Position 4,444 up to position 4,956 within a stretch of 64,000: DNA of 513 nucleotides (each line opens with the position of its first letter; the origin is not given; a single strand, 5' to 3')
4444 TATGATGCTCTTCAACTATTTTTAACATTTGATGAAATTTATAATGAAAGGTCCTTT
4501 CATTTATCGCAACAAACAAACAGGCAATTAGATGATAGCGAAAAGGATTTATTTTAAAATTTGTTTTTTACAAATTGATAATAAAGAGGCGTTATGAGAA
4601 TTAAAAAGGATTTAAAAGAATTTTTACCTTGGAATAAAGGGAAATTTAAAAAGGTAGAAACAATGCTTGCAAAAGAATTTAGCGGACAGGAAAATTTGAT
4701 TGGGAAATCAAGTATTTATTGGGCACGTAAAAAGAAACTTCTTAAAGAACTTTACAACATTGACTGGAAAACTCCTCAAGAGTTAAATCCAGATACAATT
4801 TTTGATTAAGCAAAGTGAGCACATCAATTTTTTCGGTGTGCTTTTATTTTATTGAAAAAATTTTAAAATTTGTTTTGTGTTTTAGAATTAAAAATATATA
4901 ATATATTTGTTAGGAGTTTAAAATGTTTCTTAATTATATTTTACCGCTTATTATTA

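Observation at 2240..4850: Self-contained uncharacterised cassette: 56-aa protein, cloverleaf element, leaderless 578-aa HExxH protein, 71-aa basic protein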

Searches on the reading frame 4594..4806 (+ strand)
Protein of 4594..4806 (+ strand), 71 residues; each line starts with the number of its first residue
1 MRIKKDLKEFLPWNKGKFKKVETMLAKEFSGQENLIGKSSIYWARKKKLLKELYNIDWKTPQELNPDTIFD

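Call 4: search_protein_families(library=pfam, proteins=[window:4594-4806:+], max_evalue=1)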
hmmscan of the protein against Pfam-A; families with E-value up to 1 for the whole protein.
window:4594-4806:+ (71 aa): 0 families

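Call 16: search_protein_families(library=phrogs, proteins=[window:4594-4806:+], max_evalue=1)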
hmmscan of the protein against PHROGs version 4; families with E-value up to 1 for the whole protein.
window:4594-4806:+ (71 aa): 0 families

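Call 17: search_protein_families(library=padloc, proteins=[window:4594-4806:+], max_evalue=1)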
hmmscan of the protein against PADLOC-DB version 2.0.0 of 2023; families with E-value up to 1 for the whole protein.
window:4594-4806:+ (71 aa): 0 families

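Call 18: search_protein_families(library=ncbifam, proteins=[window:4594-4806:+], max_evalue=1)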
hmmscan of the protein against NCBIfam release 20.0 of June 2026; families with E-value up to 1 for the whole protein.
window:4594-4806:+ (71 aa): 1 family
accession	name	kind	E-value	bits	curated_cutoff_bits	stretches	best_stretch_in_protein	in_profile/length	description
TIGR00452.1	TIGR00452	equivalog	0.055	12.3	275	1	2-52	73-115/316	tRNA 5-methoxyuridine(34)/uridine 5-oxyacetic acid(34) synthase CmoB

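Call 39: find_homologous_proteins(query=A3, max_evalue=0.001)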
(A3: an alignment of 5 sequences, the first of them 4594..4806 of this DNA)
Query A3 (5 sequences) (71 aa, profile of the alignment): 126 proteins with E <= 0.001 among 246 candidates; the best 120 are listed.
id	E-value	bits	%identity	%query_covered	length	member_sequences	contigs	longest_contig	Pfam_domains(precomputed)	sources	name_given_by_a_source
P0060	3.1e-35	138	48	100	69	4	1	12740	-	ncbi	-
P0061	4.9e-35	137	59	100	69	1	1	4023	-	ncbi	-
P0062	8.3e-33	130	46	73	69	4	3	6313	-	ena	-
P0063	1.5e-32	129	56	73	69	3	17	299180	-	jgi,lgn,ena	-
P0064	2.8e-32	128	52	100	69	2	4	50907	-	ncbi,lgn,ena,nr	ncbi:MAG: hypothetical protein IJZ26_00585 [Clostridia bacterium]|nr:hypothetical protein [Clostridi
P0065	3.5e-32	128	59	83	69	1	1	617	-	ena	-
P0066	6.9e-32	127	54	73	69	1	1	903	-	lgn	-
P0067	9.6e-32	127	55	100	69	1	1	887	-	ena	-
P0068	2.9e-31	125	64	82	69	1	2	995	-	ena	-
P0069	3.2e-31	125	58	83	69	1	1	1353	-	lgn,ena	-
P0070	1.1e-30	123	100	100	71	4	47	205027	-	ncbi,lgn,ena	-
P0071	2.2e-30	122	59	83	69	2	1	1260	-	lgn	-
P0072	2.3e-30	122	54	97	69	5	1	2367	-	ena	-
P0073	3.0e-30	122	62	97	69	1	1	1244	-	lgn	-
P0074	5.9e-30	121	54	97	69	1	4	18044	-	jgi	-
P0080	8.3e-29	117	51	100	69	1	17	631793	-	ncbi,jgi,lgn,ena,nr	ncbi:MAG: hypothetical protein IJA61_01975 [Clostridia bacterium]|nr:hypothetical protein [Clostridi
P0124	5.0e-12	63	53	66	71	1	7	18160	-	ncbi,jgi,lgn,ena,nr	ncbi:MAG: hypothetical protein GX962_08525 [Epulopiscium sp.]|nr:hypothetical protein [Candidatus Ep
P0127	7.9e-12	63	45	77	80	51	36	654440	-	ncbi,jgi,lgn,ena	-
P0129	1.2e-11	62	56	55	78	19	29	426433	-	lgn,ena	-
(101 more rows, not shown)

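Call 41: find_encoding_contigs(protein=P0070, flank=6000, max_places=8)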
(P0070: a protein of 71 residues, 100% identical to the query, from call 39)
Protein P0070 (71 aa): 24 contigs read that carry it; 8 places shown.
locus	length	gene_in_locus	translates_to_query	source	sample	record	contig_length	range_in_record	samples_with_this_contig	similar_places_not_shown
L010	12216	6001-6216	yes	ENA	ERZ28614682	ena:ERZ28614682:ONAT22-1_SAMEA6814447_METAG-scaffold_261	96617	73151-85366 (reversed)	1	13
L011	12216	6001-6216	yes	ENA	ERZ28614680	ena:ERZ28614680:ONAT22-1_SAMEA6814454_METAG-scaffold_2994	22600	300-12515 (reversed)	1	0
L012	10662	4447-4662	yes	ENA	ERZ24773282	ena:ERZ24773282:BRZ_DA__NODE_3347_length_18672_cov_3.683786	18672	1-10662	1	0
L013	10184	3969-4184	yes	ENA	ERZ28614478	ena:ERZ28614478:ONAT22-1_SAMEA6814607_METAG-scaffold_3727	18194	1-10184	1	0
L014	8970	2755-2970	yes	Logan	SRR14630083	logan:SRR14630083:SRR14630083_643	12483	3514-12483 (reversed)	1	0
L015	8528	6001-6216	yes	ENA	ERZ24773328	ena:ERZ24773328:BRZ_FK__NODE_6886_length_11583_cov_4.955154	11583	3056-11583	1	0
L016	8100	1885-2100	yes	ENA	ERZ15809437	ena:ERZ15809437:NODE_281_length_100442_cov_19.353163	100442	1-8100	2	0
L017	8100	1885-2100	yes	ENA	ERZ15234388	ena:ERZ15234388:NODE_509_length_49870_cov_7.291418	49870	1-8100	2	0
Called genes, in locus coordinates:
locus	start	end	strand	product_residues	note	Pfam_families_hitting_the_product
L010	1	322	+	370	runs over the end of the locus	PF05496:RuvB_N (faint), PF13177:DNA_pol3_delta2, PF00004:AAA, PF07728:AAA_5 (weak), PF13401:AAA_22 (faint), PF22608:DNAX_ATPase_lid, PF12169:DNA_pol3_gamma3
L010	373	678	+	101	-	-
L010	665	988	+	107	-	PF02575:YbaB_DNA_bd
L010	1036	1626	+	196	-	PF21176:RecR_HhH, PF02132:RecR_ZnF, PF01751:Toprim, PF13662:Toprim_4, PF21175:RecR_C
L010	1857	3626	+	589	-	PF03485:Arg_tRNA_synt_N, PF00750:tRNA-synt_1d, PF05746:DALR_1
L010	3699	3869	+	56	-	-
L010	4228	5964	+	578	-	-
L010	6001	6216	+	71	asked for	-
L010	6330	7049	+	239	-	PF14808:TMEM164 (weak)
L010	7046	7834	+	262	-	-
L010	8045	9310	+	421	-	PF00817:IMS, PF11799:IMS_C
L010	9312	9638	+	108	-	PF08863:YolD (weak)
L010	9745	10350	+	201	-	-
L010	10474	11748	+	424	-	-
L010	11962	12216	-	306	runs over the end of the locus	PF01331:mRNA_cap_enzyme (faint), PF01068:DNA_ligase_A_M, PF04679:DNA_ligase_A_C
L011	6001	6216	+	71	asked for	-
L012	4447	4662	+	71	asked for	-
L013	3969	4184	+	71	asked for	-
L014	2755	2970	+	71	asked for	-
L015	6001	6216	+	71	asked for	-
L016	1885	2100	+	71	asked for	-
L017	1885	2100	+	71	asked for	-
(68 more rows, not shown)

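Call 42: find_encoding_contigs(protein=P0127, flank=6000, max_places=4)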
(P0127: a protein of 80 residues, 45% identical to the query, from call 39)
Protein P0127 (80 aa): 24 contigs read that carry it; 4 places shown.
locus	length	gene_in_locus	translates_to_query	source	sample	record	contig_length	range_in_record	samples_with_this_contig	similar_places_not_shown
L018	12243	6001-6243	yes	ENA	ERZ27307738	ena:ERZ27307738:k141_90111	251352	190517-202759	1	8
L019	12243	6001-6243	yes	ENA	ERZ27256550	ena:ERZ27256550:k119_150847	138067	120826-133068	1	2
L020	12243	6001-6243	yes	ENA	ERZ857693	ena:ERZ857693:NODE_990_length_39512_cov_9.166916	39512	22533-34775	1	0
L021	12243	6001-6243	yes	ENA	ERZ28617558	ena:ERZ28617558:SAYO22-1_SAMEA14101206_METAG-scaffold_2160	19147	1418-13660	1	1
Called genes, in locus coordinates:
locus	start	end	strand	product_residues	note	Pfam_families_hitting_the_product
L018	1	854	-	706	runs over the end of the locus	PF08206:OB_RNB, PF17876:CSD2 (weak), PF25049:OB_HELZ2 (faint), PF08206:OB_RNB, PF17876:CSD2, PF00773:RNB, PF00575:S1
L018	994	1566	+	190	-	PF00156:Pribosyltran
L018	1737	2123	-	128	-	PF18810:PBECR2 (weak), PF18812:PBECR3 (weak)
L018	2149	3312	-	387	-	PF00226:DnaJ, PF01556:DnaJ_C, PF00684:DnaJ_CXXCXGXG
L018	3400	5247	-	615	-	PF00012:HSP70, PF06723:MreB_Mbl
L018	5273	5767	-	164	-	PF01025:GrpE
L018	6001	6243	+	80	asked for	-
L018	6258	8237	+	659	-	-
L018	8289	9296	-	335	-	PF01628:HrcA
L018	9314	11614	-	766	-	-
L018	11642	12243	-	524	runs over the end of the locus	PF00133:tRNA-synt_1, PF01406:tRNA-synt_1e (faint), PF01921:tRNA-synt_1f (faint), PF09334:tRNA-synt_1g, PF00133:tRNA-synt_1, PF19303:Anticodon_3, PF08264:Anticodon_1 (weak)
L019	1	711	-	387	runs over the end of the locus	PF00226:DnaJ, PF01556:DnaJ_C, PF00684:DnaJ_CXXCXGXG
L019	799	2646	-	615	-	PF00012:HSP70, PF06723:MreB_Mbl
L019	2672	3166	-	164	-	PF01025:GrpE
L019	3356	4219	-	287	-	PF13749:HATPase_c_4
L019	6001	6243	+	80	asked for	-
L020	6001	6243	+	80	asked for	-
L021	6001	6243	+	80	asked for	-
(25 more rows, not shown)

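Call 46: search_protein_families(library=pfam, proteins=[L018:6258-8234:+, L018:6001-6240:+, L018:9314-11611:-], max_evalue=1)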
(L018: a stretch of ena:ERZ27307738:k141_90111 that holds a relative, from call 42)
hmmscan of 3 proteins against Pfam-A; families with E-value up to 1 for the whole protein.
L018:6258-8234:+ (659 aa): 2 families
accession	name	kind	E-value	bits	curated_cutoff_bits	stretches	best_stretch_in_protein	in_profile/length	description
PF10934.14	Sheath_initiator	-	0.003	18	32.9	1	174-236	1-63/104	Contractile injection system sheath initiator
PF21342.2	SoxA-TsdA_cyt-c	-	0.17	12.3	27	1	26-74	30-78/88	SoxA/TsdA, cytochrome c domain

L018:6001-6240:+ (80 aa): 0 families

L018:9314-11611:- (765 aa): 2 families
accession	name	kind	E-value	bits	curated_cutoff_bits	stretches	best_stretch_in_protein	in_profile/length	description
PF14362.11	DUF4407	-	0.21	11.3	31.3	1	314-430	127-229/297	Domain of unknown function (DUF4407)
PF18363.6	PI_PP_I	-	0.27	11.9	28.5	1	418-467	15-64/94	Phosphoinositide phosphatase insertion domain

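Call 51: find_encoding_contigs(protein=P0129, flank=5000, max_places=2)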
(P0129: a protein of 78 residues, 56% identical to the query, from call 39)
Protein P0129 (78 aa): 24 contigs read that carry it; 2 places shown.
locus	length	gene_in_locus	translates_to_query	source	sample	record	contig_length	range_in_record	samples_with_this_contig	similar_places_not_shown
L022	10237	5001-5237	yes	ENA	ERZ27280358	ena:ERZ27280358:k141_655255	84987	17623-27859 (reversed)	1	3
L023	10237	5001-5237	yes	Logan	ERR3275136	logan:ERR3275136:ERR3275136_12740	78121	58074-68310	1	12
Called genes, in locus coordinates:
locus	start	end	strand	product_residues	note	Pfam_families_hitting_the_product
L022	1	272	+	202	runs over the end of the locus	PF13489:Methyltransf_23, PF07021:MetW (weak), PF08241:Methyltransf_11 (weak)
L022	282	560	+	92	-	-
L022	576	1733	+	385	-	PF00535:Glycos_transf_2, PF26629:GT2_TM_C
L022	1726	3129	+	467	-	-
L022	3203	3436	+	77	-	-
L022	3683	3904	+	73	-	-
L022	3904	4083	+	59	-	-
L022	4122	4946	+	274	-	PF07486:Hydrolase_2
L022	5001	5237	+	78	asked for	-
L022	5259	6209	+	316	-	-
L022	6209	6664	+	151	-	PF00857:Isochorismatase (faint)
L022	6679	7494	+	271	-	PF04545:Sigma70_r4, PF03118:RNA_pol_A_CTD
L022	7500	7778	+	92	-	-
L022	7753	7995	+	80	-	-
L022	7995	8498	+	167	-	-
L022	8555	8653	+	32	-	-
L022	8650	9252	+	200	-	PF01966:HD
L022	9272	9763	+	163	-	-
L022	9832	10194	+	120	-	-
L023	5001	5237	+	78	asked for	-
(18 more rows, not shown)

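Call 52: find_encoding_contigs(protein=P0124, flank=5000, max_places=2)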
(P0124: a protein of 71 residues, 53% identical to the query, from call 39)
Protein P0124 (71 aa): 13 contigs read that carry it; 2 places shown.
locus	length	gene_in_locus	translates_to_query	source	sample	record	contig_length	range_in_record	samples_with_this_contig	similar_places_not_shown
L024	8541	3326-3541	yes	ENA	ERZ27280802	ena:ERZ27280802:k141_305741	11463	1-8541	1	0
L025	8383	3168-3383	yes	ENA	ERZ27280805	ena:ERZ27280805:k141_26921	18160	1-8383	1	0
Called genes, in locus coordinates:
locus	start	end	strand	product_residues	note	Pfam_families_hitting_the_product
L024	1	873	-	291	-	?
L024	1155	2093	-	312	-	PF00892:EamA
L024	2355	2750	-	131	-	PF03703:bPH_2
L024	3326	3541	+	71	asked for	-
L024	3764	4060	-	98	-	PF00398:RrnaAD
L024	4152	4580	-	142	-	PF08818:DUF1801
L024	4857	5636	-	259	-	PF00376:MerR, PF13411:MerR_1, PF00903:Glyoxalase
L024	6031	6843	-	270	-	PF02517:Rce1-like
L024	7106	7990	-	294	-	PF00999:Na_H_Exchanger, PF02080:TrkA_C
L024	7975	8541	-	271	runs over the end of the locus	PF00999:Na_H_Exchanger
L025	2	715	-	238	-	?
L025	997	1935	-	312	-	PF00892:EamA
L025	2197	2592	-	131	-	PF03703:bPH_2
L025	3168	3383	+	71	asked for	-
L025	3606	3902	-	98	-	PF00398:RrnaAD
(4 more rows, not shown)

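Call 60: find_related_loci(query=A3, collection=viral_contigs, flank=6000)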
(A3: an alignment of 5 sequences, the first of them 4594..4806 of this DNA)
Query A3 (71 aa) in viral_contigs; peptide patterns used: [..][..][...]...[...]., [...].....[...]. (x = any residue, [..] = any of these).
283 stretches matched a pattern, but none encodes a relative of the query by tblastn (E <= 1e-3).

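Call 72: find_related_loci(query=A6, collection=metagenome_contigs, flank=4000)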
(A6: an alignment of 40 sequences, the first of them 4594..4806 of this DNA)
Query A6 (71 aa) in metagenome_contigs; peptide patterns used: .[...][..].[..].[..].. (x = any residue, [..] = any of these).
110 stretches matched a pattern; 92 encode a relative of the query (tblastn E <= 1e-3); the best 80 are kept; 80 distinct loci.
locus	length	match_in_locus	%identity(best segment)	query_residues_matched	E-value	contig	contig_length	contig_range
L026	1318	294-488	48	6-71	5e-15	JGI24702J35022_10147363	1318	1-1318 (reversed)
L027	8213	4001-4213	46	1-71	4e-13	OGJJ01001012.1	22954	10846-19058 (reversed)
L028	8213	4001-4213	46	1-71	2e-12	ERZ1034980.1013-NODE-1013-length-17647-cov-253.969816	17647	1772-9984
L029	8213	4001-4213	46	1-71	4e-13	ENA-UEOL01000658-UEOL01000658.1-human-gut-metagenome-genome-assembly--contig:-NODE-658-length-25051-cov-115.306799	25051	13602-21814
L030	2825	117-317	39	5-71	8e-12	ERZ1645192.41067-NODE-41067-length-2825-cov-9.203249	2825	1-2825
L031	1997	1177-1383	41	3-71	1e-11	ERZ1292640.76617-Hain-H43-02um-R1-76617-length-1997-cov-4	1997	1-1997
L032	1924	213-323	62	35-71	1e-11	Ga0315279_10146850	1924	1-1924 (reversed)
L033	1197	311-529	39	3-71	1e-11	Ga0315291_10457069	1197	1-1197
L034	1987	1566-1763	43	5-71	1e-11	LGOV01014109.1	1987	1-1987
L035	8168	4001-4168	39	18-71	2e-11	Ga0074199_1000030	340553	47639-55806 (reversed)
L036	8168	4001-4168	39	18-71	2e-11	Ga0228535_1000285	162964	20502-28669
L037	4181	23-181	42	19-71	2e-11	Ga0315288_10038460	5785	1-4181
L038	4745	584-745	44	19-71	4e-11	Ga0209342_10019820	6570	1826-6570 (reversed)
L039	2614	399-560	44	19-71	4e-11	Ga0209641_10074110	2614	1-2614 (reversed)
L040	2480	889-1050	44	19-71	4e-11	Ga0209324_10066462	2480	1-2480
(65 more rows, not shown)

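Call 87: search_solved_structures(query=A6, max_evalue=10, show_alignments=2)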
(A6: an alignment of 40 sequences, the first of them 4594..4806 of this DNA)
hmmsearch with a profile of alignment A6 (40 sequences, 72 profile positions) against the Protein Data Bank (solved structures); distinct sequences matched with E-value up to 10: 0.
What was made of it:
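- Tried and rejected: The small family hit nothing (call 87).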

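Call 88: search_protein_families(library=padloc, proteins=[L027:1189-3720:+, L027:4230-6011:+, L027:3956-4213:+, L018:6258-8234:+, L018:9314-11611:-, L022:5259-6206:+], max_evalue=0.01)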
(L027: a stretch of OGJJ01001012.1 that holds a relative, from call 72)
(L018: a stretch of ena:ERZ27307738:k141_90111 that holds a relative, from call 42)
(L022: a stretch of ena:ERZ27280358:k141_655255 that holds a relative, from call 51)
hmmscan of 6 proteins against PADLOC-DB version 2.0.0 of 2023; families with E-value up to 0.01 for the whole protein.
L027:1189-3720:+ (844 aa): 0 families

L027:4230-6011:+ (594 aa): 37 families (the best 25 are shown)
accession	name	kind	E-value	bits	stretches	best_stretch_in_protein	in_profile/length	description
PDLC02196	IetA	-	4e-40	136.4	1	270-577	37-342/374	-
PDLC04138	mad6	-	5.4e-36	122.7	1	20-273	61-302/659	mads_6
PDLC04042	PD-T4-6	-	2.5e-35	120.6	1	10-293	9-280/292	-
PDLC02195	IetA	-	7.1e-33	112.5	1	330-565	113-345/395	-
PDLC04047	PD-T4-6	-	4.4e-32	109.4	1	12-310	12-297/327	-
PDLC04061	PD-T4-6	-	1.6e-29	101.8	1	20-336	26-332/510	-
PDLC04053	PD-T4-6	-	3.2e-28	97.1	1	6-312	5-298/311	-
PDLC04232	IetA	-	3.2e-28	97.1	1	241-561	7-320/330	-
PDLC03920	MkoA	-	3.9e-28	96.3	1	5-336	3-330/1112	-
PDLC04054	PD-T4-6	-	7.2e-27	92.7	1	59-304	59-291/347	-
PDLC04060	PD-T4-6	-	2.5e-25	87.3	1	60-323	58-306/486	-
PDLC04057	PD-T4-6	-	1.1e-24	85.3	1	21-310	19-295/443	-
PDLC04048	PD-T4-6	-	3.3e-23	80.6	1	59-309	60-295/354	-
PDLC04039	PD-T4-6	-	2.9e-19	67.4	1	8-362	12-349/458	-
PDLC04043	PD-T4-6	-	3.3e-19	67.3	1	20-294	25-286/452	-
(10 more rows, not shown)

L027:3956-4213:+ (86 aa): 0 families

L018:6258-8234:+ (659 aa): 1 family
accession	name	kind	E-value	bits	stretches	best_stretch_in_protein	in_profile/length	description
PDLC04063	PD-T4-6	-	0.0023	14.7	0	8-106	296-394/564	-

L018:9314-11611:- (765 aa): 0 families

L022:5259-6206:+ (316 aa): 1 family
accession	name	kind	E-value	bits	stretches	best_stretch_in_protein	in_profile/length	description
PDLC04270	PDC-M01B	-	0.0069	13.8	0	90-181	184-274/280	-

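Call 89: find_encoding_contigs(protein=P0080, flank=8000, max_places=2)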
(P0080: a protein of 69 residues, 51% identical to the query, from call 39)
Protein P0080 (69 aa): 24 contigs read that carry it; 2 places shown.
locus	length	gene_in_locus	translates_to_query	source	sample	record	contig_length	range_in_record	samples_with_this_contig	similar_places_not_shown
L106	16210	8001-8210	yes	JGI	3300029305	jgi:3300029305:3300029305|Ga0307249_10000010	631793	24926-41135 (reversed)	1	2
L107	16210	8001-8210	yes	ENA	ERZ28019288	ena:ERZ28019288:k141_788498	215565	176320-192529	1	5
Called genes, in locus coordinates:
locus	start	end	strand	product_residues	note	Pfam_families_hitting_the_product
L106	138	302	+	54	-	-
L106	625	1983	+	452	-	-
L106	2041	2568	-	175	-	PF14512:TM1586_NiRdase (faint), PF00881:Nitroreductase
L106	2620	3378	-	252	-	PF03575:Peptidase_S51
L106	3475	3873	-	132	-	-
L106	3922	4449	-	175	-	PF01931:NTPase_I-T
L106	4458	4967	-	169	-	PF00293:NUDIX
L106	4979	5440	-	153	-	PF13420:Acetyltransf_4 (weak), PF13673:Acetyltransf_10, PF00583:Acetyltransf_1, PF13508:Acetyltransf_7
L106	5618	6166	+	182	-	-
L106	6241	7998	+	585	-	-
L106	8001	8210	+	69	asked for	-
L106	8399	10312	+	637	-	PF09335:VTT_dom, PF01553:Acyltransferase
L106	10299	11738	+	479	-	PF03600:CitMHS (faint), PF03606:DcuC, PF03806:ABG_transport, PF03553:Na_H_antiporter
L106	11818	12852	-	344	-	PF00294:PfkB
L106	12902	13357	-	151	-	PF00383:dCMP_cyt_deam_1, PF14437:MafB19-deam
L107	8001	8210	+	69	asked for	-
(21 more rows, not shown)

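Call 90: find_encoding_contigs(protein=P0063, flank=8000, max_places=2)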
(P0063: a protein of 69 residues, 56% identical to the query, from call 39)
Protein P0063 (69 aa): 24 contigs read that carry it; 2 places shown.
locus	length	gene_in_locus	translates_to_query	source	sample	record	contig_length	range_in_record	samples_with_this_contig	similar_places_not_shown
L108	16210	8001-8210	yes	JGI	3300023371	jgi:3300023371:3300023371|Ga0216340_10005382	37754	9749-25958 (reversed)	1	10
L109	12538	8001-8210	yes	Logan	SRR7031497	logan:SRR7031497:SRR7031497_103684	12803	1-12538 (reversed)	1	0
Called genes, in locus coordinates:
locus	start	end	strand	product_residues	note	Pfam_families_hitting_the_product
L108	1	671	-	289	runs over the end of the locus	PF02645:DegV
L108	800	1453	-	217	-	PF13023:HD_3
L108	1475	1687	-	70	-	-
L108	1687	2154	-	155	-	-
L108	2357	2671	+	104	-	-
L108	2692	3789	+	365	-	PF26363:Phospholipase-like (weak), PF01764:Lipase_3 (weak)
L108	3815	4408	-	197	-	PF01725:Ham1p_like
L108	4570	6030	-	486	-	PF01336:tRNA_anti-codon, PF00152:tRNA-synt_2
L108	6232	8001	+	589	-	-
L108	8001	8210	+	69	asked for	-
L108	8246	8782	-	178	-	-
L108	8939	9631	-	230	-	-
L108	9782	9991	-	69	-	-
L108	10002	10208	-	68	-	-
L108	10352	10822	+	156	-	-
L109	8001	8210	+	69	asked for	-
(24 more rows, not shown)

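Call 92: search_protein_families(library=phrogs, alignment_id=A6, max_evalue=0.01)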
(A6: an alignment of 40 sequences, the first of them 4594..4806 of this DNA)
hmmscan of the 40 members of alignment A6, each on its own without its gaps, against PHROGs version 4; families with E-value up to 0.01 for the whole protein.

A. member 1, window:4594-4806:+ (71 aa): 0 families

B. families by the number of members that match (of 40 scanned): 0 families

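Call 95: search_dna_similar(query=window:4594-4806:+, collection=plasmids, mode=protein, max_evalue=0.001, max_rows=15)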
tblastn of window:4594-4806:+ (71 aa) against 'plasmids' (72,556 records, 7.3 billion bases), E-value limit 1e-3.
No match.

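Call 96: search_dna_similar(query=window:4594-4806:+, collection=phages, mode=protein, max_evalue=0.001, max_rows=15)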
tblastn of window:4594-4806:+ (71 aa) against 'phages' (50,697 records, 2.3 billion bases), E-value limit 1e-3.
No match.
